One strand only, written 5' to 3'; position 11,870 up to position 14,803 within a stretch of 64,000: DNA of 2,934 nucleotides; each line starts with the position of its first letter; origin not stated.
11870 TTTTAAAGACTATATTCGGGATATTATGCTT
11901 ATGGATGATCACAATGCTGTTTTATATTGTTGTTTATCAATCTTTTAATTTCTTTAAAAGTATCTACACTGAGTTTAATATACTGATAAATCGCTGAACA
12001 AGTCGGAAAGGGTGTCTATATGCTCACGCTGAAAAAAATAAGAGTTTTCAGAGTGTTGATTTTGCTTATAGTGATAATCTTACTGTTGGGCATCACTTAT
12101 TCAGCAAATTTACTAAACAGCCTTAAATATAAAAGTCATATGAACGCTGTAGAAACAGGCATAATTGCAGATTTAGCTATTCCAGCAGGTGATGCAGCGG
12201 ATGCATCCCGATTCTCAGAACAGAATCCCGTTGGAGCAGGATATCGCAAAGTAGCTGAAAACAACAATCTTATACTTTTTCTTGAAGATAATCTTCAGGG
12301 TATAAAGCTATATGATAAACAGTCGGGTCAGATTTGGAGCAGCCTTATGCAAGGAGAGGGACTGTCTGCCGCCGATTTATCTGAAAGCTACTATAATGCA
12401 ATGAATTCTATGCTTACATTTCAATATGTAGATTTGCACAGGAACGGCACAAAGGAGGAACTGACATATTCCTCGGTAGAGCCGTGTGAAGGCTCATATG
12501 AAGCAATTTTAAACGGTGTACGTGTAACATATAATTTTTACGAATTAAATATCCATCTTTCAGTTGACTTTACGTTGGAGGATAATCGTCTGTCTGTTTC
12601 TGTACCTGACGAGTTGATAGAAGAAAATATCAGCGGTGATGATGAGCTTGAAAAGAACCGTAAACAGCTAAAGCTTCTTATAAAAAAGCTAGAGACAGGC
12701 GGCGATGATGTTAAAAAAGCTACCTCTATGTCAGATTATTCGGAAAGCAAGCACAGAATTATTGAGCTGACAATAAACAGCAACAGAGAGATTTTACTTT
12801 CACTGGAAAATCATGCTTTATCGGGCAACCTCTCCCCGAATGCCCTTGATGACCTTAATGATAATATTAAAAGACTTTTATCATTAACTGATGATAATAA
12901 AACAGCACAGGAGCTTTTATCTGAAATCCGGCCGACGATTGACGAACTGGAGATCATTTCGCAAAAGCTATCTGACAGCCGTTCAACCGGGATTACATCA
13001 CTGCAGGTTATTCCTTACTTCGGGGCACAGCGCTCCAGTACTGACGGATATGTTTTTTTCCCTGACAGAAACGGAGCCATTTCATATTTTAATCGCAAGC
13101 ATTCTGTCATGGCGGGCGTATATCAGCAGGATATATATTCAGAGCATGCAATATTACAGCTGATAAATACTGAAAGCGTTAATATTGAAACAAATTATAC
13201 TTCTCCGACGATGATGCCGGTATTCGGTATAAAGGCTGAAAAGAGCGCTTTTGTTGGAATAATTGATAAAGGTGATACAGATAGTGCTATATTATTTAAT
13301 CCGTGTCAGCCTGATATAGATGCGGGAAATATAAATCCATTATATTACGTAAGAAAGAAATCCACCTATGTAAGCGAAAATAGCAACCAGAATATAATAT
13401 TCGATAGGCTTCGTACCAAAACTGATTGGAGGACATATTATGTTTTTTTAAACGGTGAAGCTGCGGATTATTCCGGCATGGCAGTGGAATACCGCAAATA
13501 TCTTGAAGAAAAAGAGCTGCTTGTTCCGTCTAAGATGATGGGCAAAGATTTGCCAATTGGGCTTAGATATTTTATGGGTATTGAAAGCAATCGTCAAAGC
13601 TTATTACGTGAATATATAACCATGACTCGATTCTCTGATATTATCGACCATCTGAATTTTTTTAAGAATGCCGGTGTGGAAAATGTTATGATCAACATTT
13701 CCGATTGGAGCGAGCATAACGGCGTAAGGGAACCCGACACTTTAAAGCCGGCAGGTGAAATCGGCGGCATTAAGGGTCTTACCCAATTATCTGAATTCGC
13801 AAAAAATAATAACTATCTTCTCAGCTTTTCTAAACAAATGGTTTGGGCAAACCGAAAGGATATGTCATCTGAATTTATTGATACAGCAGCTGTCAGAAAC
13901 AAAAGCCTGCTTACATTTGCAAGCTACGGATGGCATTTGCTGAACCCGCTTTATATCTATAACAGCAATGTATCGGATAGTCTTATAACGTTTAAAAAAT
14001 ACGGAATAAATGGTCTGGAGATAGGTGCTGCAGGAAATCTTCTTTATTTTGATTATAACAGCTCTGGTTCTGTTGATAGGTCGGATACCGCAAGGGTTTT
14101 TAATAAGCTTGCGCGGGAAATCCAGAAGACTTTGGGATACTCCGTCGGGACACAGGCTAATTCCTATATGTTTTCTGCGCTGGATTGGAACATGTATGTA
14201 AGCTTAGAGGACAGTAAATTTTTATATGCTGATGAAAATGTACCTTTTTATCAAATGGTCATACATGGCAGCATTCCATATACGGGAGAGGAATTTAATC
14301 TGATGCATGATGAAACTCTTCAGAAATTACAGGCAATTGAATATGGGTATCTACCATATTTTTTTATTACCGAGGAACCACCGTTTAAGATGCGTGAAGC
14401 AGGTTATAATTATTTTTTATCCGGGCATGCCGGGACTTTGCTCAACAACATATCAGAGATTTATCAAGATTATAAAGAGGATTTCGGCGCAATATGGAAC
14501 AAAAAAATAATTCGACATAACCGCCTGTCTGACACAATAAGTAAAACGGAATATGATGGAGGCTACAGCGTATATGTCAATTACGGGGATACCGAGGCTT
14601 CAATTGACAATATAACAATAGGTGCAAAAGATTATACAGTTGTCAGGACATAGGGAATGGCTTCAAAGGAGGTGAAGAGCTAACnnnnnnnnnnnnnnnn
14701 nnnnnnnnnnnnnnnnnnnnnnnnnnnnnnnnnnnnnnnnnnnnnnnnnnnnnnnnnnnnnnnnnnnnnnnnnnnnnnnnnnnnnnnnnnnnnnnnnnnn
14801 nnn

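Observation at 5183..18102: Two ATPase-less ABC importers interrupted by an NHL-TPR-Yip1 membrane protein and an 877-aa unknown membrane-anchored protein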

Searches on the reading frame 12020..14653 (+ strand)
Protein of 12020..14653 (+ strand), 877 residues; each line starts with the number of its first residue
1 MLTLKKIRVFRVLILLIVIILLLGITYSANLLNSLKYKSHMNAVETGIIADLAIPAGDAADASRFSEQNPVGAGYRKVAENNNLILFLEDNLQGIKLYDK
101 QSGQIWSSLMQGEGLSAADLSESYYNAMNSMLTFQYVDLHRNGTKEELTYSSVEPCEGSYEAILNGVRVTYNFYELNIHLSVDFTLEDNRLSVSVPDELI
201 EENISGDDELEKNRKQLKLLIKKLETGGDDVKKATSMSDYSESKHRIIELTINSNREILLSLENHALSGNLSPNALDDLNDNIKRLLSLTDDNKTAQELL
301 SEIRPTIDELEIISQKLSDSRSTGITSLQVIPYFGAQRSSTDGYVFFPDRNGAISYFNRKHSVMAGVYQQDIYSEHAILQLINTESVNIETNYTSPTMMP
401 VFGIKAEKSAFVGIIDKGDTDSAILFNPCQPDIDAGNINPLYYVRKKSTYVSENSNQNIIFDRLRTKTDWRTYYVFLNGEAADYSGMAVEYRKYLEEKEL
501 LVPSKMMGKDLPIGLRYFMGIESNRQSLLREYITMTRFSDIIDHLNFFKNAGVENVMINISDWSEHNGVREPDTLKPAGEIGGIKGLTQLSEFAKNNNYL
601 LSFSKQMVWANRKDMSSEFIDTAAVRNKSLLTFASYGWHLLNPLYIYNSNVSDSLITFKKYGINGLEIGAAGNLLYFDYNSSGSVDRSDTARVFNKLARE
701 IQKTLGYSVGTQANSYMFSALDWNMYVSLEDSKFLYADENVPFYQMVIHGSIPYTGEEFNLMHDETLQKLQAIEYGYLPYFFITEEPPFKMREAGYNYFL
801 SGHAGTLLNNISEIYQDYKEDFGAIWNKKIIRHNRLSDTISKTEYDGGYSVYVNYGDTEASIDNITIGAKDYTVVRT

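Call 3: search_protein_families(library=pfam, proteins=[window:12020-14653:+], max_evalue=0.01)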
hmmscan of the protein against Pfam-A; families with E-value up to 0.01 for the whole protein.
window:12020-14653:+ (877 aa): 2 families
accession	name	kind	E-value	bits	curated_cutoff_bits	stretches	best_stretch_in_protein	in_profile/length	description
PF18952.6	DUF5696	-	1.2e-128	430.8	25.6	1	310-872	37-612/612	Family of unknown function (DUF5696)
PF13954.11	PapC_N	-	0.0001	22.7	27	0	352-396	15-56/146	PapC N-terminal domain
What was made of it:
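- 12020..14653 (+): DUF5696 protein (877 aa). N-terminal TM anchor. Beta-sandwich at about 75-478, interrupted by a helical coiled-coil insert at 206-319. (beta/alpha)8 barrel at about 513-825 (nt 13556-14494). C-terminal beta-sandwich at 830-876. Candidate catalytic residues D678, D722 and D738-E739. Pfam DUF5696 1.2e-128 (call 3).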

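Call 9: search_protein_families(library=ncbifam, proteins=[window:12020-14653:+], max_evalue=0.01)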
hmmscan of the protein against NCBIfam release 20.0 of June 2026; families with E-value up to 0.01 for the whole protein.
window:12020-14653:+ (877 aa): 0 families

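Call 11: search_solved_structures(query=window:12020-14653:+, max_evalue=10, show_alignments=2)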
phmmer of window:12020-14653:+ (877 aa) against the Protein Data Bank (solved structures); distinct sequences matched with E-value up to 10: 0.
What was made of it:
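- On GH129 (CAZy): A single sequence gives no PDB hit at E up to 10 (call 11).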

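Call 14: find_homologous_proteins(query=window:12020-14653:+, max_evalue=0.00001)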
Query window:12020-14653:+ (877 aa): 9 proteins with E <= 0.00001 among 8000 candidates.
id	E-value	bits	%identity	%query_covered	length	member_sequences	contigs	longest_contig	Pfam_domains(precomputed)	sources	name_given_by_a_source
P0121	0.0e+0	1963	100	100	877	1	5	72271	PF18952.7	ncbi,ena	-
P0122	3.5e-86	308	28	65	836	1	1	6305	PF18952.7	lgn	-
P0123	5.2e-72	262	28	65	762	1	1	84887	PF18952.7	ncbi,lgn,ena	-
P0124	3.2e-59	219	27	65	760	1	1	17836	PF18952.7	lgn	-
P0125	2.1e-43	167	25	100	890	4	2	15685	PF18952.7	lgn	-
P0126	1.8e-34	137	25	63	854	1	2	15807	PF18952.7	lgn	-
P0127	4.7e-28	116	25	63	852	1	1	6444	PF18952.7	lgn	-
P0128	7.1e-25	106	24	79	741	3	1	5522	PF18952.7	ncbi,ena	-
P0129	1.1e-14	72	23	65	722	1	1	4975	PF18952.7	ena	-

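Call 24: find_homologous_proteins(query=A1, max_evalue=1e-10)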
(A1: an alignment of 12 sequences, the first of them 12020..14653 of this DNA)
Query A1 (12 sequences) (877 aa, profile of the alignment): 9 proteins with E <= 1e-10 among 8000 candidates.
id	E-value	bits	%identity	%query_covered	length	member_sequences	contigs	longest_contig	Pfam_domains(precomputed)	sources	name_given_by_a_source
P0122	1.3e-279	948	28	65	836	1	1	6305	PF18952.7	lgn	-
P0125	2.4e-269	914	25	100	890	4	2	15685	PF18952.7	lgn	-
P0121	7.6e-266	902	100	100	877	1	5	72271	PF18952.7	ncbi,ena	-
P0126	5.4e-265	900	25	63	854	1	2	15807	PF18952.7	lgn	-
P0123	1.4e-264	898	28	65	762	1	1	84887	PF18952.7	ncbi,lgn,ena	-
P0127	3.3e-261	887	25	63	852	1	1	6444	PF18952.7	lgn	-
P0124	2.1e-253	861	27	65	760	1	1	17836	PF18952.7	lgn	-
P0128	4.1e-216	738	24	79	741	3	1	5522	PF18952.7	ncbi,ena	-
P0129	1.9e-210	719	23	65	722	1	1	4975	PF18952.7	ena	-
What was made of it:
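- Tried and rejected: A third homologue search using the DUF5696 alignment returned the same nine proteins (call 24).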

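Call 30: find_related_loci(query=A1, collection=genome_contigs, flank=10000)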
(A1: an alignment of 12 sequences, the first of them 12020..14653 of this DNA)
Query A1 (877 aa) in genome_contigs; peptide patterns used: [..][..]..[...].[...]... (x = any residue, [..] = any of these).
599 stretches matched a pattern (row limit reached: there are more); 546 encode a relative of the query (tblastn E <= 1e-3); the best 80 are kept; 80 distinct loci.
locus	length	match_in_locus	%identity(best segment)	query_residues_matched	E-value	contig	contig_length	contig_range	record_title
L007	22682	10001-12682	31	12-876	2e-132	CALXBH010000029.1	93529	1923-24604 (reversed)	MAG: uncultured Clostridia bacterium isolate E0_RP0__bin102 genome assembly, contig: E0_RP0__k127_261000, whole genome s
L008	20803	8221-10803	31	56-876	3e-124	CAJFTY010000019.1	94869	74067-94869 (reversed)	Candidatus Metaruminococcus caecorum isolate Coassembly_mag_161 genome assembly, contig: MAGpy_11413_min2k_bin_161_fak87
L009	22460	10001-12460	29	74-874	1e-96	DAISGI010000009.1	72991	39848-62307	MAG TPA_asm: Bacillota bacterium isolate CTOTU40134 NODE_275_length_72991_cov_43.281260, whole genome shotgun sequence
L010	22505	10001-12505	29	52-874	2e-89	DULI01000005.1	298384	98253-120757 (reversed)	MAG TPA_asm: Clostridiales bacterium isolate AS04akNAM_109 28855_AS04, whole genome shotgun sequence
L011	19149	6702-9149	28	68-875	9e-86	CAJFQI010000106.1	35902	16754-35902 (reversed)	Candidatus Avimonas faecium isolate Chicken_12_mag_180 genome assembly, contig: MAGpy_11413_12_idba_bin_180_fascaffold_1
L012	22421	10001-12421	27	71-874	1e-90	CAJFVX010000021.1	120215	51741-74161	Candidatus Howiella intestinavium isolate Coassembly_mag_89 genome assembly, contig: MAGpy_11413_min2k_bin_89_fak87_6536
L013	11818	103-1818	29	312-875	2e-74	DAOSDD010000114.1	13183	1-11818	MAG TPA_asm: Clostridiales bacterium isolate AMR_MDS_1840 NODE_1828_length_13183_cov_4.638559, whole genome shotgun sequ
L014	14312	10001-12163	26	167-876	4e-72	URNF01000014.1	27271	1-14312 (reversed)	uncultured Ruminococcaceae bacterium isolate UMGS1163 genome assembly, contig: NODE_280_length_27271_cov_3.941946, whole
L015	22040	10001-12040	30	77-874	1e-68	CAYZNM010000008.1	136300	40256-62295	MAG TPA_asm: uncultured Eubacteriales bacterium isolate SRP242652_co1_111 genome assembly, contig: NODE_88_length_136300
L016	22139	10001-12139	30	48-875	3e-68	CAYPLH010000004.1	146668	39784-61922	MAG TPA_asm: uncultured Clostridiaceae bacterium isolate binchicken_co173_425 genome assembly, contig: NODE_252_length_1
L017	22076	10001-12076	28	75-875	6e-67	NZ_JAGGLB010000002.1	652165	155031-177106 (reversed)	Paenibacillus eucommiae strain DSM 26048 Ga0454136_02, whole genome shotgun sequence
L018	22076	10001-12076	28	75-875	3e-64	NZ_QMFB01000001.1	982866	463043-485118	Paenibacillus contaminans strain CKOBP-6 scaffold1, whole genome shotgun sequence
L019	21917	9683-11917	29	6-874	1e-64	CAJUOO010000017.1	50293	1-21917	MAG TPA_asm: uncultured Lachnospiraceae bacterium isolate MGBC164205 genome assembly, contig: MGBC164205.17, whole genom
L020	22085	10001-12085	28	75-875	1e-64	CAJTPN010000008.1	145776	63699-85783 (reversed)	MAG TPA_asm: uncultured Acetatifactor sp. isolate MGBC107450 genome assembly, contig: MGBC107450.8, whole genome shotgun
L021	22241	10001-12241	30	5-876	4e-64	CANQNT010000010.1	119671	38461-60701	MAG: uncultured Acetatifactor sp. isolate Lapin-012__bin4 genome assembly, contig: Lapin-012__NODE_265_length_119671_cov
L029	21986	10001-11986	29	74-862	4e-60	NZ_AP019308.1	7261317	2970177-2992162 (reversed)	Paenibacillus baekrokdamisoli strain KCTC 33723 chromosome, complete genome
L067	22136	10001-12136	27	10-855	8e-49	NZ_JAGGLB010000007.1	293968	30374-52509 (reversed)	Paenibacillus eucommiae strain DSM 26048 Ga0454136_07, whole genome shotgun sequence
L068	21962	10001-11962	26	74-855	1e-48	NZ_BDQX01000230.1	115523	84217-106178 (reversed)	Paenibacillus agaridevorans strain T-3040, whole genome shotgun sequence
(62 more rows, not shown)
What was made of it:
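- On Sus-type utilisome: The taxa are mostly Gram-positive (call 30).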

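Call 32: search_protein_representatives(protein=window:12020-14653:+)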
Query: 877 residues. Proteins with E-value up to 0.001 (for the whole library): 3889; up to 1e-10: 3044; up to 1e-30: 1036. The best 150 are listed.
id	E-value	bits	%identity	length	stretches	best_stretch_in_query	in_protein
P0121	0.0e+00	1963.3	100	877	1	1-877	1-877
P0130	3.0e-247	839.5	46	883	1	1-875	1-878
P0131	3.6e-201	687.0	40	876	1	2-874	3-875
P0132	1.3e-183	628.9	40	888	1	5-875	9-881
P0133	8.7e-182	622.9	37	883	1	3-875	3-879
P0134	1.9e-175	602.0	38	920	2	93-876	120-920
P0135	7.6e-170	583.4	36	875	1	8-874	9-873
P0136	1.4e-168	579.3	37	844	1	57-876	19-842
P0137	8.1e-160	550.3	35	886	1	10-875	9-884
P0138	1.3e-149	516.5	34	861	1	8-875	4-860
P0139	3.6e-149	515.0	32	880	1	5-873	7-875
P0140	7.0e-141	487.6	34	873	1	4-860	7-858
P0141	7.8e-136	470.9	33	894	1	27-876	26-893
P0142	1.7e-133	463.2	33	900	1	2-875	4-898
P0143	3.5e-118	412.5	33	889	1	12-876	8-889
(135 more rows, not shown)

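Call 42: search_protein_families(library=ncbifam, proteins=[L029:1743-2888:+, L068:1642-2790:+, L029:14143-15468:+, L029:15482-16969:+, L067:14102-16771:+], max_evalue=0.00001)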
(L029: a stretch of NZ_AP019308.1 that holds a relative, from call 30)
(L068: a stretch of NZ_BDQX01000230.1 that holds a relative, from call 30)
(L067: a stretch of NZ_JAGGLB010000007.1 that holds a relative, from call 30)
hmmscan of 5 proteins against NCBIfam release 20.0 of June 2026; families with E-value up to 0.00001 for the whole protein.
L029:1743-2888:+ (381 aa): 182 families (the best 25 are shown)
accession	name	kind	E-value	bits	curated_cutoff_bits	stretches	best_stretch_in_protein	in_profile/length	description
NF008653.0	PRK11650.1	subfamily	7e-133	443.1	432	1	9-373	3-354/357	sn-glycerol-3-phosphate ABC transporter ATP-binding protein UgpC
NF008233.0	PRK11000.1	equivalog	3.8e-113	378.1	568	1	9-369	3-356/369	maltose/maltodextrin ABC transporter ATP-binding protein MalK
NF006987.0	PRK09452.1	equivalog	5.2e-92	308.4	482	1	12-295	20-298/378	spermidine/putrescine ABC transporter ATP-binding protein PotA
NF040933.2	ABC_arch_GlcV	equivalog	2e-89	299.9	450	1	10-366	3-357/357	glucose ABC transporter ATP-binding protein GlcV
TIGR03265.1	PhnT2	equivalog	5.7e-87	292.2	457.7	1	13-298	8-282/353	putative 2-aminoethylphosphonate ABC transporter ATP-binding protein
TIGR01187.1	potA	subfamily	1.7e-86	290.3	355.6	1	42-334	1-287/325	polyamine ABC transporter ATP-binding protein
NF043075.1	MMSYN1_0197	equivalog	9.9e-85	284.5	550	1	12-267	5-255/341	spermidine/putrescine ABC transporter ATP-binding protein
NF008513.0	PRK11432.1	equivalog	5.9e-79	265.5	496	1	10-344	7-324/351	ferric ABC transporter ATP-binding protein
NF040840.2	tungstate_WtpC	equivalog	1.2e-75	254.9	440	1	25-314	14-294/347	tungstate ABC transporter ATP-binding protein WtpC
TIGR00968.1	3a0106s01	subfamily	1.6e-75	253.7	342.75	1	23-244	12-233/237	sulfate ABC transporter ATP-binding protein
TIGR03258.1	PhnT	equivalog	2.5e-72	243.9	499.15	1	8-247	7-245/359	2-aminoethylphosphonate ABC transport system ATP-binding subunit PhnT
NF008621.0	PRK11607.1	equivalog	4.1e-72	243.1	613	1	16-298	26-304/377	putrescine ABC transporter ATP-binding subunit PotG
NF008105.0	PRK10851.1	equivalog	1.5e-67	227.8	502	1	15-281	8-272/362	sulfate/thiosulfate ABC transporter ATP-binding protein CysA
TIGR01186.1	proV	subfamily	1.6e-63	215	326.6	1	23-247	5-235/363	betaine/proline/choline family ABC transporter ATP-binding protein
TIGR03415.1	ABC_choXWV_ATP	equivalog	1.1e-56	192.5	483.75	1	26-244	39-267/382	choline ABC transporter ATP-binding protein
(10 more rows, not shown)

L068:1642-2790:+ (382 aa): 181 families (the best 25 are shown)
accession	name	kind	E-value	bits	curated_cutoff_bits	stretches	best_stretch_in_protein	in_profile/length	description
NF008653.0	PRK11650.1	subfamily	3.8e-133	443.9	432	1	1-373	1-353/357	sn-glycerol-3-phosphate ABC transporter ATP-binding protein UgpC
NF008233.0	PRK11000.1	equivalog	6.6e-113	377.3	568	1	1-370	1-356/369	maltose/maltodextrin ABC transporter ATP-binding protein MalK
NF006987.0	PRK09452.1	equivalog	3.7e-91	305.6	482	1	6-253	20-263/378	spermidine/putrescine ABC transporter ATP-binding protein PotA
NF040933.2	ABC_arch_GlcV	equivalog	1.7e-89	300.2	450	1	4-367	3-357/357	glucose ABC transporter ATP-binding protein GlcV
TIGR03265.1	PhnT2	equivalog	2.8e-86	289.9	457.7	1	7-251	8-248/353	putative 2-aminoethylphosphonate ABC transporter ATP-binding protein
TIGR01187.1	potA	subfamily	8.6e-84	281.4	355.6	1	36-259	1-223/325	polyamine ABC transporter ATP-binding protein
NF043075.1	MMSYN1_0197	equivalog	1.5e-83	280.6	550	1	6-250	5-245/341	spermidine/putrescine ABC transporter ATP-binding protein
NF008513.0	PRK11432.1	equivalog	1.2e-74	251.4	496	1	4-298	7-284/351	ferric ABC transporter ATP-binding protein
TIGR00968.1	3a0106s01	subfamily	1.9e-74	250.2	342.75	1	19-238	14-233/237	sulfate ABC transporter ATP-binding protein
NF040840.2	tungstate_WtpC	equivalog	5.9e-74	249.4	440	1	9-306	7-285/347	tungstate ABC transporter ATP-binding protein WtpC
TIGR03258.1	PhnT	equivalog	1.5e-73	247.9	499.15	1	3-367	8-357/359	2-aminoethylphosphonate ABC transport system ATP-binding subunit PhnT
NF008621.0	PRK11607.1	equivalog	4.7e-71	239.6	613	1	10-301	26-307/377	putrescine ABC transporter ATP-binding subunit PotG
NF008105.0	PRK10851.1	equivalog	5.7e-66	222.7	502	1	20-266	17-263/362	sulfate/thiosulfate ABC transporter ATP-binding protein CysA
TIGR01186.1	proV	subfamily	1.7e-63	215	326.6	1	20-240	8-234/363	betaine/proline/choline family ABC transporter ATP-binding protein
TIGR03415.1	ABC_choXWV_ATP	equivalog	4.3e-56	190.5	483.75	1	20-237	39-266/382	choline ABC transporter ATP-binding protein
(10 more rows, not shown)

L029:14143-15468:+ (441 aa): 9 families
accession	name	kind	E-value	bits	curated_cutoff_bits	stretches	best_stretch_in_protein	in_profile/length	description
NF040723.1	UDP-GlcNAcDh_Arch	equivalog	8.2e-24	84.7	450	1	7-209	4-187/302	UDP-N-acetylglucosamine 3-dehydrogenase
TIGR04380.1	myo_inos_iolG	equivalog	5.1e-18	65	355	1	6-213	4-199/330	inositol 2-dehydrogenase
NF052679.1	InsChiInosDhIolG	equivalog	3.7e-13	49.2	540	1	9-205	8-191/343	bifunctional inositol 2-dehydrogenase/D-chiro-inositol 1-dehydrogenase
NF052479.1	LevoglcsnDh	equivalog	6.6e-13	48.1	650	1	33-202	39-205/386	levoglucosan dehydrogenase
NF041392.1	XylDh_Gfo6_Halo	equivalog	1.2e-08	34.1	350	1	46-159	59-171/350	D-xylose 1-dehydrogenase Gfo6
NF058563.1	BT_2159_fam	equivalog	2e-08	33.7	650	1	6-199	3-183/350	disaccharide 3-dehydrogenase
NF007574.0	PRK10206.1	equivalog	2.3e-08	33.5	352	1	61-157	57-152/345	oxidoreductase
NF008607.0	PRK11579.1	subfamily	5e-07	29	330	1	63-176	58-165/346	oxidoreductase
NF058561.1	BT_2158_fam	equivalog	8.8e-07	27.8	750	1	28-157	55-183/487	glycoside 3-dehydrogenase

L029:15482-16969:+ (495 aa): 2 families
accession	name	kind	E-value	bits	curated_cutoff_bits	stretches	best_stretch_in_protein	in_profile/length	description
TIGR03850.1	bind_CPR_0540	equivalog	8.5e-46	156.4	299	1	5-404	4-360/437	carbohydrate ABC transporter substrate-binding protein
TIGR03851.1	chitin_NgcE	equivalog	7.4e-43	147.1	399.65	1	34-384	7-347/450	N-acetylglucosamine/diacetylchitobiose ABC transporter substrate-binding protein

L067:14102-16771:+ (889 aa): 0 families

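Call 46: predict_structure(alignment_id=A2)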
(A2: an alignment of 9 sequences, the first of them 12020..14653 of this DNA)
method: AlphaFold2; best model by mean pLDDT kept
length: 877 residues; sequences in the alignment: 9
mean_pLDDT: 68.1   pTM: 0.71
mean pLDDT of the five models: 68.1, 65.9, 65.6, 63.7, 62.9
residues with pLDDT >= 90: 91; 70-90: 425; 50-70: 170; < 50: 191
segments of 3 or more residues with pLDDT < 50: 1-5, 31-67, 112-116, 142-144, 154-156, 269-271, 363-397, 450-457, 525-529, 567-573, 606-650, 670-685, 730-738, 795-801
pLDDT, mean of each block of 10 residues (from residue 1): 56 81 67 34 25 27 42 84 89 81 85 51 69 79 59 60 90 80 91 92 63 69 74 72 74 75 58 66 76 73 72 62 81 83 74 65 44 37 28 41 89 79 74 76 72 51 76 91 88 85 69 83 51 83 91 85 58 66 89 84 53 22 24 26 43 72 71 43 47 73 80 58 64 44 79 72 74 82 74 49 70 83 83 87 91 93 89 88
secondary structure, 60 per line:
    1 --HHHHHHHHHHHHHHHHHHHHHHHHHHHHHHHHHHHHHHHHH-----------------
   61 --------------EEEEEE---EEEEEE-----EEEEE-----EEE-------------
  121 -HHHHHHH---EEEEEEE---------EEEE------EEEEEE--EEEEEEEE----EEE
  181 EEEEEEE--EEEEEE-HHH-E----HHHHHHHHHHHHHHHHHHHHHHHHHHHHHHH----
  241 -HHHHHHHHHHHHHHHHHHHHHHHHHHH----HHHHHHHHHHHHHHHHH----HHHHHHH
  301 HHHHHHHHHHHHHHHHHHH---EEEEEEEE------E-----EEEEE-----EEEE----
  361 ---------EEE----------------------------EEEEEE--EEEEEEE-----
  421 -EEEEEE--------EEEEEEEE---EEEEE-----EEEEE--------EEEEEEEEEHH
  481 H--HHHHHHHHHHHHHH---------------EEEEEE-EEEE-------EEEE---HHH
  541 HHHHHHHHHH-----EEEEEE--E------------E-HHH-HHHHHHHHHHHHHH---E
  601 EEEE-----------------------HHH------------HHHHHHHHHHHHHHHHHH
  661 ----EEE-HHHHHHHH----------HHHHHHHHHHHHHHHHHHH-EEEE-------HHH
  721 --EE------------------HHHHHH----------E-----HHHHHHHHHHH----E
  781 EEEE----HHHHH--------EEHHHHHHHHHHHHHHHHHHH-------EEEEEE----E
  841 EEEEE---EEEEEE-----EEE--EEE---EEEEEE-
elements in order (helices of 4 or more, strands of 3 or more residues): H3-43 E75-80 E84-89 E95-99 E105-107 H122-128 E132-138 E148-151 E158-163 E166-173 E178-187 E190-195 H206-236 H242-268 H273-289 H294-319 E323-330 E343-347 E353-356 E370-372 E401-406 E409-415 E422-427 E436-443 E447-451 E457-461 E470-478 H484-497 E513-518 E520-523 E531-534 H538-550 E556-561 H583-596 E600-604 H643-660 E665-667 H669-676 H687-705 E707-710 H743-748 H765-775 E780-784 H789-793 H804-822 E830-835 E840-845 E849-854 E860-862 E865-867 E871-876
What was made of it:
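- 12020..14653 (+): AF2 model, pLDDT 68, pTM 0.71 (call 46).
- On GH129 (CAZy): The model is only of moderate confidence (call 46).
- The DUF5696 model has only moderate confidence (pLDDT 68), and it is weakest around the putative active-site loops (call 46).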
